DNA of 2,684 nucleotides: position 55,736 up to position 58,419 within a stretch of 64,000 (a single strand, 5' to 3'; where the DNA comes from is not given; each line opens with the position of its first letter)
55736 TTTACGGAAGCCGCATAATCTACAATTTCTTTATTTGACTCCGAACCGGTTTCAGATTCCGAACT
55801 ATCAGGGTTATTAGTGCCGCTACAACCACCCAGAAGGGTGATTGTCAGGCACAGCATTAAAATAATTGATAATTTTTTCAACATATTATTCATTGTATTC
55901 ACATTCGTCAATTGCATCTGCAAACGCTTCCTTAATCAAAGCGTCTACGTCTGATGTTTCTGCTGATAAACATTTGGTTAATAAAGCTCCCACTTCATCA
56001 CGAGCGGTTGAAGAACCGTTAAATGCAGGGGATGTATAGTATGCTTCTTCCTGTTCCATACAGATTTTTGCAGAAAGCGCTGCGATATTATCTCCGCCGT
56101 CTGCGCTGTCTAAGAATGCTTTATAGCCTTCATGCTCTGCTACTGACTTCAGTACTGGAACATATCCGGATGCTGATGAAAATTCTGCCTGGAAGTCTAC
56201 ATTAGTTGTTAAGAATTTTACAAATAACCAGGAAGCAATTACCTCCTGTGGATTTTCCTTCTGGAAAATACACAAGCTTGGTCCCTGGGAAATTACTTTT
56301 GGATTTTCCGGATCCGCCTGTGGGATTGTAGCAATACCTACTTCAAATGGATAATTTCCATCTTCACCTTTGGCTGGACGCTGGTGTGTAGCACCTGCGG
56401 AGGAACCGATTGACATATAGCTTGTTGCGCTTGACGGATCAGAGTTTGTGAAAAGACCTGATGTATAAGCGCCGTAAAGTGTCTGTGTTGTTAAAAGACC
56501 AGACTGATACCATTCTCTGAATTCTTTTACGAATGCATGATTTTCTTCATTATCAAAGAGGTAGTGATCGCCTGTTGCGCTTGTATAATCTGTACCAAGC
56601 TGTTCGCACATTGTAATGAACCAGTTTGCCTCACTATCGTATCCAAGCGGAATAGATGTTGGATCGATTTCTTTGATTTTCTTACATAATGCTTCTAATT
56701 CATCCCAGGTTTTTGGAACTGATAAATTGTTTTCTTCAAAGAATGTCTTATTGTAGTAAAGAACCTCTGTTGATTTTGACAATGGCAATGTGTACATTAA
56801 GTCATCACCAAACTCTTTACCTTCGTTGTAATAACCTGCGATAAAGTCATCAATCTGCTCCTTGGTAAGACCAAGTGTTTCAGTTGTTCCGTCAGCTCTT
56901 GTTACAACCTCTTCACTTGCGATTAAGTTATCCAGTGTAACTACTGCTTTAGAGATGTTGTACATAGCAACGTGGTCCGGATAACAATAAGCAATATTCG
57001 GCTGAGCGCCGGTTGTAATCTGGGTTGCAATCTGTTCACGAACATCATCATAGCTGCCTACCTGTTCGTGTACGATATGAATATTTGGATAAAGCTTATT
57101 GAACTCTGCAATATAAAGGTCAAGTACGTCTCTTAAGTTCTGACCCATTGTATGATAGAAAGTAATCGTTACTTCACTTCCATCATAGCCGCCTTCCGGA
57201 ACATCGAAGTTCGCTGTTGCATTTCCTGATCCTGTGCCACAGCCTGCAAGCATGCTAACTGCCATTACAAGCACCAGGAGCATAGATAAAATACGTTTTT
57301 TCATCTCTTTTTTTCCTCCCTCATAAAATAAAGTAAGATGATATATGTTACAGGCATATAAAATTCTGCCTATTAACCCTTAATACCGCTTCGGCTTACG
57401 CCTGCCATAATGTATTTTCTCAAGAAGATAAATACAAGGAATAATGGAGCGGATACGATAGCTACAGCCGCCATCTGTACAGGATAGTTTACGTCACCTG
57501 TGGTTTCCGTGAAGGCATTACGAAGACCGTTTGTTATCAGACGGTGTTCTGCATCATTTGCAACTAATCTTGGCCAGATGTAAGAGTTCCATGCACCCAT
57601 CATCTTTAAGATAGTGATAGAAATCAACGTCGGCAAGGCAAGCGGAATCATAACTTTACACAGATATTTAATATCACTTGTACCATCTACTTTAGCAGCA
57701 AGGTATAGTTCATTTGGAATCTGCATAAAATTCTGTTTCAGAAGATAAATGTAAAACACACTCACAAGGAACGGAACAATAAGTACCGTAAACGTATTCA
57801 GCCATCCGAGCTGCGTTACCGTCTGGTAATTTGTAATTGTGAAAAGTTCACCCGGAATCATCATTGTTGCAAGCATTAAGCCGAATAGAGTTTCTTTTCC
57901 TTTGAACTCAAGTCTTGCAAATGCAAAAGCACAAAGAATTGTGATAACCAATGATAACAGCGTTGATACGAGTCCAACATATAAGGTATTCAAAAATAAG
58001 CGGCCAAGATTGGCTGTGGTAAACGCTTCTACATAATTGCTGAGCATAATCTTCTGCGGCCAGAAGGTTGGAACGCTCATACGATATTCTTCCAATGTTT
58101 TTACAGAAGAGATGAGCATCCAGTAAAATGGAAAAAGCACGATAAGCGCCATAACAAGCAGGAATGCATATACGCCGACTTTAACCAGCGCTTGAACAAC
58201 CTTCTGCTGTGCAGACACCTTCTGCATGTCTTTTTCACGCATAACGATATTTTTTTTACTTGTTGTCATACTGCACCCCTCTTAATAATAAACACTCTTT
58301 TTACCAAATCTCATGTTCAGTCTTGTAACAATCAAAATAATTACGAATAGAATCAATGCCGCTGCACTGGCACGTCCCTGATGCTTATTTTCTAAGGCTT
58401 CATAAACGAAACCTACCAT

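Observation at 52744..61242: Surface nuclease and OB-fold capture lipoprotein in one operon with a sugar-type ABC importer: candidate extracellular nucleic-acid harvesting system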

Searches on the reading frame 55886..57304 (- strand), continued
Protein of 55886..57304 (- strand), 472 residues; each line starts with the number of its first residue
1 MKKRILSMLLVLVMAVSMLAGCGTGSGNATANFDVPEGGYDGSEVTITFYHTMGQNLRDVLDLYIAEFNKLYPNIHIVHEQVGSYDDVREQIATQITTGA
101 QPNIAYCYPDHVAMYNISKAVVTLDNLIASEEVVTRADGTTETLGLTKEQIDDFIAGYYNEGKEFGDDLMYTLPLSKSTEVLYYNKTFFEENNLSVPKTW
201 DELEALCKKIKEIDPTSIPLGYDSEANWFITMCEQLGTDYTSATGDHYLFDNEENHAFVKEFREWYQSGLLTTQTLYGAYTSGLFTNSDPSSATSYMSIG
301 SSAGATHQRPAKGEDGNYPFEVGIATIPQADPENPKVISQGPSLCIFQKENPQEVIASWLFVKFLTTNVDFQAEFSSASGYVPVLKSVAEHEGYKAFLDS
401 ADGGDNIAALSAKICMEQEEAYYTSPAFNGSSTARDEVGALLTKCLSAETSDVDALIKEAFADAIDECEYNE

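Call 60: predict_structure(alignment_id=A2)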
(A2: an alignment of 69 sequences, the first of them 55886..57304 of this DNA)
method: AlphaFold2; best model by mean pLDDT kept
length: 472 residues; sequences in the alignment: 69
mean_pLDDT: 95.5   pTM: 0.90
mean pLDDT of the five models: 95.5, 95.5, 94.4, 94.3, 94.0
residues with pLDDT >= 90: 441; 70-90: 14; 50-70: 15; < 50: 2
segments of 3 or more residues with pLDDT < 50: none
pLDDT, mean of each block of 10 residues (from residue 1): 70 65 64 97 98 97 98 98 96 97 97 96 98 98 98 97 97 98 99 98 99 98 98 98 96 99 98 97 96 97 97 97 98 97 98 99 99 98 98 98 98 96 96 97 98 98 98 89
secondary structure, 60 per line:
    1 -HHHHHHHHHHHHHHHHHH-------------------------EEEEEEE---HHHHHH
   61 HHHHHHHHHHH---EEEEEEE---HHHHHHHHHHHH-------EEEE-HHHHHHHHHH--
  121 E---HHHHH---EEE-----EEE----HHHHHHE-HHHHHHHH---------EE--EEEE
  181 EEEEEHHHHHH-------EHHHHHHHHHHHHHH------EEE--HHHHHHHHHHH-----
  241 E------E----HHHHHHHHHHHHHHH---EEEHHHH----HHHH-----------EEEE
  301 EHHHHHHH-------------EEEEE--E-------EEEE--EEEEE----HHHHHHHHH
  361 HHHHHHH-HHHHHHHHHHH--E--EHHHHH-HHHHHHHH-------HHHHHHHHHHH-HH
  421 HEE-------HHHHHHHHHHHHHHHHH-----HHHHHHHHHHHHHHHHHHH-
elements in order: H2-19 E45-51 H55-71 E75-81 H85-96 E104-107 H109-118 H125-129 E133-135 E141-143 H148-153 H156-163 E177-185 H186-191 H200-213 E220-222 H225-235 H253-267 E271-273 H274-277 H282-285 E297-301 H302-308 E322-326 E337-340 E343-347 H352-367 H369-379 H386-390 H392-399 H407-417 H431-447 H453-471

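Call 63: fold_search(model_id=the predicted structure, library=pdb)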
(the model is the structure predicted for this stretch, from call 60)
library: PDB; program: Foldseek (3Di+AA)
matches with E <= 10: 1394; with E <= 0.001: 1003
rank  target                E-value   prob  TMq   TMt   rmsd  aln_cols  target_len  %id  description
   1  7c0v_A                3.4e-25  1.00  0.69  0.81   4.0       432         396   21  Crystal structure of a dinucleotide-binding protein (Y224A) of ABC transporter endogenously bound to uridylyl-3'-5'-ph (released 2021-03-10)
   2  7c14_A                4.8e-25  1.00  0.69  0.81   4.1       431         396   21  Crystal structure of a dinucleotide-binding protein (Q274A) of ABC transporter endogenously bound to uridylyl-3'-5'-ph (released 2021-03-10)
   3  7c14_B                5.0e-25  1.00  0.69  0.81   4.0       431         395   21  Crystal structure of a dinucleotide-binding protein (Q274A) of ABC transporter endogenously bound to uridylyl-3'-5'-ph (released 2021-03-10)
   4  7c0v_B                5.6e-25  1.00  0.70  0.82   4.0       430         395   21  Crystal structure of a dinucleotide-binding protein (Y224A) of ABC transporter endogenously bound to uridylyl-3'-5'-ph (released 2021-03-10)
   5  7c0u_A                5.9e-25  1.00  0.70  0.82   4.4       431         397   21  Crystal structure of a dinucleotide-binding protein (S127A) of ABC transporter endogenously bound to uridylyl-3'-5'-ph (released 2021-03-10)
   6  7c0y_A                6.3e-25  1.00  0.68  0.81   4.1       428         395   21  Crystal structure of a dinucleotide-binding protein (Y246A) of ABC transporter endogenously bound to uridylyl-3'-5'-ph (released 2021-03-10)
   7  7c0t_B                6.3e-25  1.00  0.69  0.81   4.4       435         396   21  Crystal structure of a dinucleotide-binding protein (N81A) of ABC transporter endogenously bound to uridylyl-3'-5'-pho (released 2021-03-10)
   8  7c0x_A                6.6e-25  1.00  0.70  0.83   4.2       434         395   21  Crystal structure of a dinucleotide-binding protein (T240A) of ABC transporter endogenously bound to uridylyl-3'-5'-ph (released 2021-03-10)
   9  7c19_A                8.8e-25  1.00  0.69  0.81   4.0       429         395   21  Crystal structure of a dinucleotide-binding protein (Y224A/Y246A) of ABC transporter endogenously bound to uridylyl-3' (released 2021-03-10)
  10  7c0r_B                9.3e-25  1.00  0.69  0.81   4.1       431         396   21  Crystal structure of a dinucleotide-binding protein (F79A) of ABC transporter endogenously bound to uridylyl-3'-5'-pho (released 2021-03-10)
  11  7c0l_A                9.3e-25  1.00  0.68  0.81   4.2       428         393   21  Crystal structure of a dinucleotide-binding protein of ABC transporter endogenously bound to uridylyl-3'-5'-phospho-gu (released 2021-03-10)
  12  7c0z_A                1.0e-24  1.00  0.70  0.83   3.8       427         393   21  Crystal structure of a dinucleotide-binding protein (Y246A) of ABC transporter endogenously bound to uridylyl-3'-5'-ph (released 2021-03-10)
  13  7c0r_A                1.0e-24  1.00  0.69  0.81   4.1       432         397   21  Crystal structure of a dinucleotide-binding protein (F79A) of ABC transporter endogenously bound to uridylyl-3'-5'-pho (released 2021-03-10)
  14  7c0w_B                1.3e-24  1.00  0.68  0.80   4.1       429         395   21  Crystal structure of a dinucleotide-binding protein (Y224A) of ABC transporter endogenously bound to uridylyl-3'-5'-ph (released 2021-03-10)
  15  7c16_B                1.4e-24  1.00  0.69  0.81   4.4       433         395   21  Crystal structure of a dinucleotide-binding protein (Y224A/Y246A) of ABC transporter endogenously bound to uridylyl-3' (released 2021-03-10)
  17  7c0f_A                2.4e-24  1.00  0.70  0.82   3.9       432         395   21  Crystal structure of a dinucleotide-binding protein of ABC transporter endogenously bound to uridylyl-3'-5'-phospho-gu (released 2021-03-10)
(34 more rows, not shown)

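Call 69: find_encoding_contigs(protein=window:55886-57304:-, flank=2000, max_places=4)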
Protein window:55886-57304:- (472 aa): 15 contigs read that carry it; 4 places shown.
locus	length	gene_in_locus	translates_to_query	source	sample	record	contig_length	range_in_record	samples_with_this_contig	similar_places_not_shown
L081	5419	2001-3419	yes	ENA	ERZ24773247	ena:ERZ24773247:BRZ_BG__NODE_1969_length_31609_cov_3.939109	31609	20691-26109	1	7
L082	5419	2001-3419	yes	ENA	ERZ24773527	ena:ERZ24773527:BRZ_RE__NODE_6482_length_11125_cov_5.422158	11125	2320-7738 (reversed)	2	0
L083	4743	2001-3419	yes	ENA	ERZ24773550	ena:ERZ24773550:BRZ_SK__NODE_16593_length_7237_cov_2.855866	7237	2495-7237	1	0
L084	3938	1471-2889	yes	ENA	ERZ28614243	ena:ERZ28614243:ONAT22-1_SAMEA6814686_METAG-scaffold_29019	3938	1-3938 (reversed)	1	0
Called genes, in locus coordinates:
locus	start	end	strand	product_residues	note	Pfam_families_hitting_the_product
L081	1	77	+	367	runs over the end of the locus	PF00005:ABC_tran, PF13304:AAA_21 (faint), PF17850:CysA_C_terminal (faint), PF17912:OB_MalK (weak)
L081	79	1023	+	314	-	PF00528:BPD_transp_1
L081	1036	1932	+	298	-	PF00528:BPD_transp_1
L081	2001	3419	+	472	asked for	PF01547:SBP_bac_1, PF13416:SBP_bac_8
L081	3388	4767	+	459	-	PF00565:SNase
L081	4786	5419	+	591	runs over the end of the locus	PF01336:tRNA_anti-codon (faint)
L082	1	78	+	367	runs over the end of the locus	PF00005:ABC_tran, PF13304:AAA_21 (faint), PF17850:CysA_C_terminal (faint), PF17912:OB_MalK (weak)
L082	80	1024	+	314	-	PF00528:BPD_transp_1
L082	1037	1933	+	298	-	PF00528:BPD_transp_1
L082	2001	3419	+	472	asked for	PF01547:SBP_bac_1, PF13416:SBP_bac_8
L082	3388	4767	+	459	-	PF00565:SNase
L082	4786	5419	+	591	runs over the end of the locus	PF01336:tRNA_anti-codon (faint)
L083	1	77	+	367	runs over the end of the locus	PF00005:ABC_tran, PF13304:AAA_21 (faint), PF17850:CysA_C_terminal (faint), PF17912:OB_MalK (weak)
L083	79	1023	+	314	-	PF00528:BPD_transp_1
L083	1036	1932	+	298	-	PF00528:BPD_transp_1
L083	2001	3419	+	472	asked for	PF01547:SBP_bac_1, PF13416:SBP_bac_8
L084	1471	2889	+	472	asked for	PF01547:SBP_bac_1, PF13416:SBP_bac_8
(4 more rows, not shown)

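Call 75: search_protein_families(library=ncbifam, alignment_id=A2, max_evalue=0.00001)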
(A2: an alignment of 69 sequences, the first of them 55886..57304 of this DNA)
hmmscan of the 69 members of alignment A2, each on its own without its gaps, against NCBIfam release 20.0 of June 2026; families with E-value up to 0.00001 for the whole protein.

A. member 1, window:55886-57304:- (472 aa): 4 families
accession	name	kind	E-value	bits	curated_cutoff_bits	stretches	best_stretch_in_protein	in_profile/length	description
NF008211.0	PRK10974.1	equivalog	1.3e-17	63.6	411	1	45-405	27-372/439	sn-glycerol-3-phosphate ABC transporter substrate-binding protein UgpB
TIGR03850.1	bind_CPR_0540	equivalog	1.4e-17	63.4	299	1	3-214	1-194/437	carbohydrate ABC transporter substrate-binding protein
NF045826.1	lipo_P68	equivalog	2.6e-09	36.1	200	0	2-187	2-171/669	P68 family surface lipoprotein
TIGR03851.1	chitin_NgcE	equivalog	1.1e-07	31.2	399.65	1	148-214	132-197/450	N-acetylglucosamine/diacetylchitobiose ABC transporter substrate-binding protein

B. families by the number of members that match (of 69 scanned): 6 families
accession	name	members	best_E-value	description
NF008211.0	PRK10974.1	60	1.3e-27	sn-glycerol-3-phosphate ABC transporter substrate-binding protein UgpB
TIGR03850.1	bind_CPR_0540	59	2.2e-19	carbohydrate ABC transporter substrate-binding protein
NF045826.1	lipo_P68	30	1.2e-16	P68 family surface lipoprotein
TIGR03851.1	chitin_NgcE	29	4.7e-11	N-acetylglucosamine/diacetylchitobiose ABC transporter substrate-binding protein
NF007011.0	PRK09474.1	2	1.5e-08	maltose/maltodextrin ABC transporter substrate-binding protein MalE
NF053763.1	ABCarbgalBndGanS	2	4.1e-07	galactooligosaccharide ABC transporter substrate-binding protein GanS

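Call 78: find_related_loci(query=A4, collection=metagenome_contigs, flank=8000)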
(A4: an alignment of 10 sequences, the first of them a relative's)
Query A4 (440 aa) in metagenome_contigs; peptide patterns used: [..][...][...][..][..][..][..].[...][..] (x = any residue, [..] = any of these).
600 stretches matched a pattern (row limit reached: there are more); 380 encode a relative of the query (tblastn E <= 1e-3); the best 80 are kept; 80 distinct loci.
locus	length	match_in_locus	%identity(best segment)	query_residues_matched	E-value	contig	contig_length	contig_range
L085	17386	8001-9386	33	1-438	3e-82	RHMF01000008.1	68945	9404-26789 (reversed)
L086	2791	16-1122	37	79-439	4e-80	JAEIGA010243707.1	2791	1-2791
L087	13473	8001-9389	31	1-439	1e-78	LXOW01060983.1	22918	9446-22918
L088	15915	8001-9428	32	1-438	2e-77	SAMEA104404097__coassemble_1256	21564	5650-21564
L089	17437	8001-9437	32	3-438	6e-77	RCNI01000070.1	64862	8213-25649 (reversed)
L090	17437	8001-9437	32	3-438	6e-77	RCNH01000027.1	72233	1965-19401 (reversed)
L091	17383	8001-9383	32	1-438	1e-76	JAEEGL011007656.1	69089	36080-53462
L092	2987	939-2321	32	1-438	9e-78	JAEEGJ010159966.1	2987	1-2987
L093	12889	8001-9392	32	1-438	2e-76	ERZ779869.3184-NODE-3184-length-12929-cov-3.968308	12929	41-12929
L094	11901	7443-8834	32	1-438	2e-76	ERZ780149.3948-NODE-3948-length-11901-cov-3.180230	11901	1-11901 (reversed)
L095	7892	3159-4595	31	3-438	5e-76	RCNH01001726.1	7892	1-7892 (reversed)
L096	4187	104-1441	32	1-419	3e-76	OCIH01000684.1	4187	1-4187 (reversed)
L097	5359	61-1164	36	79-438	6e-76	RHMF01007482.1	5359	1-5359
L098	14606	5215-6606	32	2-438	1e-75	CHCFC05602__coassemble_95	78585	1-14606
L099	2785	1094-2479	31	1-439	1e-76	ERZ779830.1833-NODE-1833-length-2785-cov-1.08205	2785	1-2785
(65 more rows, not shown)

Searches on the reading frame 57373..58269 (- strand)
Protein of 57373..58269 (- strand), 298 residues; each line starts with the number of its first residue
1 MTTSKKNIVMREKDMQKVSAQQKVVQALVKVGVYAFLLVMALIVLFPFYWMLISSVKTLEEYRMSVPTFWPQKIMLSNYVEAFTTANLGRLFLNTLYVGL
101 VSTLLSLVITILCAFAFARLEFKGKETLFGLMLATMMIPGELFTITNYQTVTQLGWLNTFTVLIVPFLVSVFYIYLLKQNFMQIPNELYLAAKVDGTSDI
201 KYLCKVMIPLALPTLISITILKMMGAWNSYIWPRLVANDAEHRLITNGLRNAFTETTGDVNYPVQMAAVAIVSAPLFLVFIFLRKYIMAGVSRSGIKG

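Call 3: search_protein_families(library=pfam, proteins=[window:57373-58269:-], max_evalue=0.01)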
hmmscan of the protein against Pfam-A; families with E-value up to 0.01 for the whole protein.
window:57373-58269:- (298 aa): 1 family
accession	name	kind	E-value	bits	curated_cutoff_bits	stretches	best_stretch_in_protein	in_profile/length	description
PF00528.27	BPD_transp_1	-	5.2e-18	65.9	26.4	1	108-290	3-181/184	Binding-protein-dependent transport system inner membrane component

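Call 10: search_protein_families(library=ncbifam, proteins=[window:57373-58269:-], max_evalue=0.001)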
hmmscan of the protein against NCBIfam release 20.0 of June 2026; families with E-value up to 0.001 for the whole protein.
window:57373-58269:- (298 aa): 11 families
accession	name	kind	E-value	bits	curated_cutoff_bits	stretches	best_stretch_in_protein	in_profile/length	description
NF008210.0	PRK10973.1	equivalog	2.9e-29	102.6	297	1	33-290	12-275/281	sn-glycerol-3-phosphate ABC transporter permease UgpE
NF040932.1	ABC_arch_GlcU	equivalog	4.7e-28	98.6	340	1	36-292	8-265/272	glucose ABC transporter permease GlcU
NF008231.0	PRK10998.1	equivalog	5e-20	72.3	261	1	34-298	17-296/296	maltose ABC transporter permease MalG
NF007047.0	PRK09500.1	equivalog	9.3e-09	35.3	326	1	40-221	11-191/257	spermidine/putrescine ABC transporter permease PotC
TIGR01581.1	Mo_ABC_porter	hypoth_equivalog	1e-08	35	210.3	1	77-222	8-167/225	ABC transporter permease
NF040839.1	tungstate_WtpB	equivalog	3.4e-08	33.4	340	1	90-222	44-189/251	tungstate ABC transporter permease WtpB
TIGR02141.1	modB_ABC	equivalog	2.3e-06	27.4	182.6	1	95-222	3-144/208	molybdate ABC transporter permease subunit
NF007044.0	PRK09497.1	equivalog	7.7e-06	25.6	348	1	166-273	158-264/285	spermidine/putrescine ABC transporter permease PotB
NF011624.0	PRK15050.1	equivalog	1.2e-05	24.6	247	0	179-274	182-272/297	2-aminoethylphosphonate ABC transporter permease subunit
NF006939.0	PRK09421.1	equivalog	7.4e-05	22.3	262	1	95-222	15-157/230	molybdate ABC transporter permease subunit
TIGR03262.1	PhnU2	equivalog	0.00033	19.4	593.25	1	33-238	7-213/546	putative 2-aminoethylphosphonate ABC transporter permease subunit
